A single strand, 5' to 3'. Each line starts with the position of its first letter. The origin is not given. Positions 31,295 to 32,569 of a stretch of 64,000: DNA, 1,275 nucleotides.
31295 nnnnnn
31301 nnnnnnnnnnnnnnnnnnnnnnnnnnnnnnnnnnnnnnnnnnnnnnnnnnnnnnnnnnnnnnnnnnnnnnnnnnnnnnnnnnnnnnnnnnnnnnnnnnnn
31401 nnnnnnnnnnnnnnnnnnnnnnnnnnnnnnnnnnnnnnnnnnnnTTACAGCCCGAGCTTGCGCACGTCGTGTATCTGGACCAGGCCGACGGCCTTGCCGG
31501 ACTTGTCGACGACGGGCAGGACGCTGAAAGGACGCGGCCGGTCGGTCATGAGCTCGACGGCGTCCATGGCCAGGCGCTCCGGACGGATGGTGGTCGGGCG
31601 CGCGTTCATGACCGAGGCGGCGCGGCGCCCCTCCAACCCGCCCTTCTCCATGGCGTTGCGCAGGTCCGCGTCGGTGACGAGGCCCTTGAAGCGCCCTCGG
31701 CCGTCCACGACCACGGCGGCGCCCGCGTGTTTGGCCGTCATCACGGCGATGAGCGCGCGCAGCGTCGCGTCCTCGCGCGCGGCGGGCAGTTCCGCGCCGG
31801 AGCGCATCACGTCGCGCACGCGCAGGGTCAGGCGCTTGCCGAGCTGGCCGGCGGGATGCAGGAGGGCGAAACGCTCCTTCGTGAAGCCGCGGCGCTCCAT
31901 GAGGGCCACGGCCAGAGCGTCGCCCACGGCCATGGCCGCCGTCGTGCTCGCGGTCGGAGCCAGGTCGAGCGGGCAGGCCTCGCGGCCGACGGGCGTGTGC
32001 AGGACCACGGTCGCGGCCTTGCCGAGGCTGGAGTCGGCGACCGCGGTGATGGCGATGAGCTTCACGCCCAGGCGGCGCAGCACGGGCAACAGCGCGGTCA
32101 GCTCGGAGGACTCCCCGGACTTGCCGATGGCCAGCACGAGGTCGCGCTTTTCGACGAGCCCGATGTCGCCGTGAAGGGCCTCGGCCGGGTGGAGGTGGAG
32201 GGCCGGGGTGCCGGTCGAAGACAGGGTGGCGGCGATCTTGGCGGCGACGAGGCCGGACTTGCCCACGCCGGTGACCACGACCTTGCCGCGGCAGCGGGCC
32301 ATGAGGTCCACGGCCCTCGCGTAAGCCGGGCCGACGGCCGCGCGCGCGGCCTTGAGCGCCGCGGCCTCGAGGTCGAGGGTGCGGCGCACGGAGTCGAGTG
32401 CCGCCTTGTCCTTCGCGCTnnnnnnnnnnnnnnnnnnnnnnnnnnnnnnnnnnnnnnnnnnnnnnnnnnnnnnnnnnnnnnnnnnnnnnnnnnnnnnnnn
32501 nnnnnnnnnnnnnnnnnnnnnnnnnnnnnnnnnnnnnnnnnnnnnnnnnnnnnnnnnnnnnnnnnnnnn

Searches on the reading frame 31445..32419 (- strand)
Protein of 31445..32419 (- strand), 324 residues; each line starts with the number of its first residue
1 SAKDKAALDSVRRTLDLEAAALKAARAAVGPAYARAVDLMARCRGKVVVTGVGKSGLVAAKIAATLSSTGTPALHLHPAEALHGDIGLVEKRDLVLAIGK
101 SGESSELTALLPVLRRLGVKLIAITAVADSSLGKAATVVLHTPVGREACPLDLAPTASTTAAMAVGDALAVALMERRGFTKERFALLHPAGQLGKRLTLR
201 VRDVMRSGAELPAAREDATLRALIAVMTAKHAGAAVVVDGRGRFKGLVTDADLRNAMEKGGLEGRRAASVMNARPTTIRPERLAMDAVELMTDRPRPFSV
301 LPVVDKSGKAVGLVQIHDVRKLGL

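Call 46: search_protein_families(library=pfam, proteins=[window:31445-32419:-], max_evalue=0.001)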
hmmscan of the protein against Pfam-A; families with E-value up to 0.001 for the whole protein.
window:31445-32419:- (324 aa): 2 families
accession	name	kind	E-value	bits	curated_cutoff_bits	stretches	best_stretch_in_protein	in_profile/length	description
PF01380.27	SIS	-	1.2e-28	100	25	1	42-172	3-131/131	SIS domain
PF00571.33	CBS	-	3.3e-17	63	24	2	201-258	1-56/57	CBS domain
